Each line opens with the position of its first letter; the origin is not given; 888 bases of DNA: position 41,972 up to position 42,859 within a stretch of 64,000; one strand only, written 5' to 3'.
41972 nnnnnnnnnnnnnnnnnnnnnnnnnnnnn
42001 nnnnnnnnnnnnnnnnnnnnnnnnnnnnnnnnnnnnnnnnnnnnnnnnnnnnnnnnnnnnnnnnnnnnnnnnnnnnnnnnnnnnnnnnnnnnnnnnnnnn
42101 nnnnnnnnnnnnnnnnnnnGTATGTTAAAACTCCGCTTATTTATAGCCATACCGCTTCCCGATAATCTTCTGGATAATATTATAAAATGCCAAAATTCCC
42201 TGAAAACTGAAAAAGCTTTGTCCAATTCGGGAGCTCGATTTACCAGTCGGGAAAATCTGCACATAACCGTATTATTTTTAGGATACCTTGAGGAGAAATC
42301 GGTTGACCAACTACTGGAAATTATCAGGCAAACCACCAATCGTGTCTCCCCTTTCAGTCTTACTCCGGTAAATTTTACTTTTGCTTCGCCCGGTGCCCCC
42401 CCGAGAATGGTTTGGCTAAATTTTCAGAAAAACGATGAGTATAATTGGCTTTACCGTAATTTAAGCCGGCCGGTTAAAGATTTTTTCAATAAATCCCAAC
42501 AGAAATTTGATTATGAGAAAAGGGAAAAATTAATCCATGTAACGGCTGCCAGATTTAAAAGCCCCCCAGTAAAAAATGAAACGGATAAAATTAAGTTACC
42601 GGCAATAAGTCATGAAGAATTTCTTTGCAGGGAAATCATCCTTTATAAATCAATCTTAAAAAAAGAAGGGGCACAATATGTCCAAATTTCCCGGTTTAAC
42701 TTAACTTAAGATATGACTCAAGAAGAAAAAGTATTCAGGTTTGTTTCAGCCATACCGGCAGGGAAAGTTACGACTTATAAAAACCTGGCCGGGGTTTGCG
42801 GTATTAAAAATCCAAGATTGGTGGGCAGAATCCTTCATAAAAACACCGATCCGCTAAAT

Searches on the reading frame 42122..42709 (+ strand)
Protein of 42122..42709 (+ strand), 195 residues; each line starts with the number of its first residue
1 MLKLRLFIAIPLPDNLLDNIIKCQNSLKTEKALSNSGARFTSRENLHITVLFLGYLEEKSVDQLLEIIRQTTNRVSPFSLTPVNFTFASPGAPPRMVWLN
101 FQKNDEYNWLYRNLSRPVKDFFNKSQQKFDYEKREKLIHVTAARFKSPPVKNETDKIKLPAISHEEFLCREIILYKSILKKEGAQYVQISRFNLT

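Call 3: search_protein_families(library=pfam, proteins=[window:42122-42709:+], max_evalue=0.01)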
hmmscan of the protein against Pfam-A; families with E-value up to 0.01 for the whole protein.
window:42122-42709:+ (195 aa): 3 families
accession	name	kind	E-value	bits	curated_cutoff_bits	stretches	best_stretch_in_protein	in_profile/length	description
PF02834.22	LigT_PEase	-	6.4e-11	42.7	23.3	1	10-98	1-87/87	LigT like Phosphoesterase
PF10469.15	AKAP7_NLS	-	4.4e-08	33.7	24.4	1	7-166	4-162/208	AKAP7 2'5' RNA ligase-like domain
PF13563.12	2_5_RNA_ligase2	-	6.2e-06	26.8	27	1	41-175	21-146/152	2'-5' RNA ligase superfamily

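Call 4: search_protein_families(library=ncbifam, proteins=[window:42122-42709:+], max_evalue=0.01)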
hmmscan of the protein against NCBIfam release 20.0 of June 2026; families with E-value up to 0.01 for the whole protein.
window:42122-42709:+ (195 aa): 2 families
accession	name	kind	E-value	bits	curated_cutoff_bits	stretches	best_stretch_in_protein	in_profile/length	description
TIGR02258.1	2_5_ligase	equivalog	1.8e-25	89.9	65.7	1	5-194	2-180/180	RNA 2',3'-cyclic phosphodiesterase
NF011704.0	PRK15124.1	equivalog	1.5e-07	31.6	184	1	5-194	6-174/176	RNA 2',3'-cyclic phosphodiesterase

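Call 5: search_protein_families(library=padloc, proteins=[window:42122-42709:+], max_evalue=0.1)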
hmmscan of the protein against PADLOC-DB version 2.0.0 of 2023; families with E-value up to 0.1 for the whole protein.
window:42122-42709:+ (195 aa): 0 families

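Call 44: find_homologous_proteins(query=window:42122-42709:+, max_evalue=0.00001)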
Query window:42122-42709:+ (195 aa): 7 proteins with E <= 0.00001 among 107 candidates.
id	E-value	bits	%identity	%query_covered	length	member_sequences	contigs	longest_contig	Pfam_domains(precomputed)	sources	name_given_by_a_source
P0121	2.9e-123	427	99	100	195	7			PF10469.16,PF02834.23,PF13563.13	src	-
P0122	2.3e-28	117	38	98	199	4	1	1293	PF02834.23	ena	-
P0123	4.8e-23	100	36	98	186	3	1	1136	PF02834.23,PF13563.13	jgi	jgi:2'-5' RNA ligase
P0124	4.3e-14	71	36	95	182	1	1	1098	PF02834.23,PF13563.13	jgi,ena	-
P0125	5.5e-12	64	29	95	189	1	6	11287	PF10469.16,PF02834.23,PF13563.13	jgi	jgi:2'-5' RNA ligase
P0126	9.1e-11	60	31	96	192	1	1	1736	PF02834.23,PF13563.13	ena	-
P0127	4.0e-6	45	27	98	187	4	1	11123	PF10469.16,PF02834.23,PF13563.13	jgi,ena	-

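Call 45: find_encoding_contigs(protein=P0125, flank=4000, max_places=3)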
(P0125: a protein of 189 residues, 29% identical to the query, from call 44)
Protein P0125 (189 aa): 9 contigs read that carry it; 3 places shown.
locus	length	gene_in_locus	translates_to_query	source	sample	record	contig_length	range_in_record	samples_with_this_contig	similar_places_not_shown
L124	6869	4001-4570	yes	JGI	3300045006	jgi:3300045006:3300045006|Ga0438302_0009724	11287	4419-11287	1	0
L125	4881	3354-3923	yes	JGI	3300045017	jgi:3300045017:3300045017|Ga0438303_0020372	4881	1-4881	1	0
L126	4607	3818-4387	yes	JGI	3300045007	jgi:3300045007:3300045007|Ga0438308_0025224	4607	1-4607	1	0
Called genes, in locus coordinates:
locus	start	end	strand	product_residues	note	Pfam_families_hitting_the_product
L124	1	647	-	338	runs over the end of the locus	PF16258:DUF4912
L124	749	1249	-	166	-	-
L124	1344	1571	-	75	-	PF01106:NifU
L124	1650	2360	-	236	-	PF00175:NAD_binding_1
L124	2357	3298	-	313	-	PF00056:Ldh_1_N, PF02866:Ldh_1_C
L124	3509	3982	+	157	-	PF02464:CinA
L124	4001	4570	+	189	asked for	PF10469:AKAP7_NLS (weak), PF02834:LigT_PEase, PF13563:2_5_RNA_ligase2, PF02834:LigT_PEase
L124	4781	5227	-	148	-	PF04608:PgpA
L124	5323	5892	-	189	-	PF01066:CDP-OH_P_transf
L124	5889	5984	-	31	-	-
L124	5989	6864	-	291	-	PF04055:Radical_SAM, PF18693:TRAM_2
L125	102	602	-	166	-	-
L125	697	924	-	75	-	PF01106:NifU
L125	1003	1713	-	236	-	PF00175:NAD_binding_1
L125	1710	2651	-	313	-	PF00056:Ldh_1_N, PF02866:Ldh_1_C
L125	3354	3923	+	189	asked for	PF10469:AKAP7_NLS (weak), PF02834:LigT_PEase, PF13563:2_5_RNA_ligase2, PF02834:LigT_PEase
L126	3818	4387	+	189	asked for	PF10469:AKAP7_NLS (weak), PF02834:LigT_PEase, PF13563:2_5_RNA_ligase2, PF02834:LigT_PEase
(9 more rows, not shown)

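Call 46: find_encoding_contigs(protein=P0127, flank=4000, max_places=3)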
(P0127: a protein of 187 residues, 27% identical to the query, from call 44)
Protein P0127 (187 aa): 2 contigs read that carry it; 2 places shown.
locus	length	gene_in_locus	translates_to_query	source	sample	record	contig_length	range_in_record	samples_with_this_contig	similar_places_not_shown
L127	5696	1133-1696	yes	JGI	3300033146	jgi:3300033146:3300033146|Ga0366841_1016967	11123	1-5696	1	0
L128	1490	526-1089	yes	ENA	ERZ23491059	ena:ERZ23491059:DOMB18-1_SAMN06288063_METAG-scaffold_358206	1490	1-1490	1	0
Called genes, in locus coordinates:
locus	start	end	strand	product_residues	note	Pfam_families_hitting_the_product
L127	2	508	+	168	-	?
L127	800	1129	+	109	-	PF01476:LysM (weak)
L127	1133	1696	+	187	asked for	PF10469:AKAP7_NLS, PF02834:LigT_PEase, PF13563:2_5_RNA_ligase2, PF02834:LigT_PEase (weak)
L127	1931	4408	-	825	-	PF05970:PIF1, PF13245:AAA_19, PF13604:AAA_30, PF13538:UvrD_C_2 (faint), PF00570:HRDC, PF14493:HTH_40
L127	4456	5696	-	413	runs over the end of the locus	PF00999:Na_H_Exchanger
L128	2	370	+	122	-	?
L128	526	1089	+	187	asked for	PF10469:AKAP7_NLS, PF02834:LigT_PEase, PF13563:2_5_RNA_ligase2, PF02834:LigT_PEase (weak)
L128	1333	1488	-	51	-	?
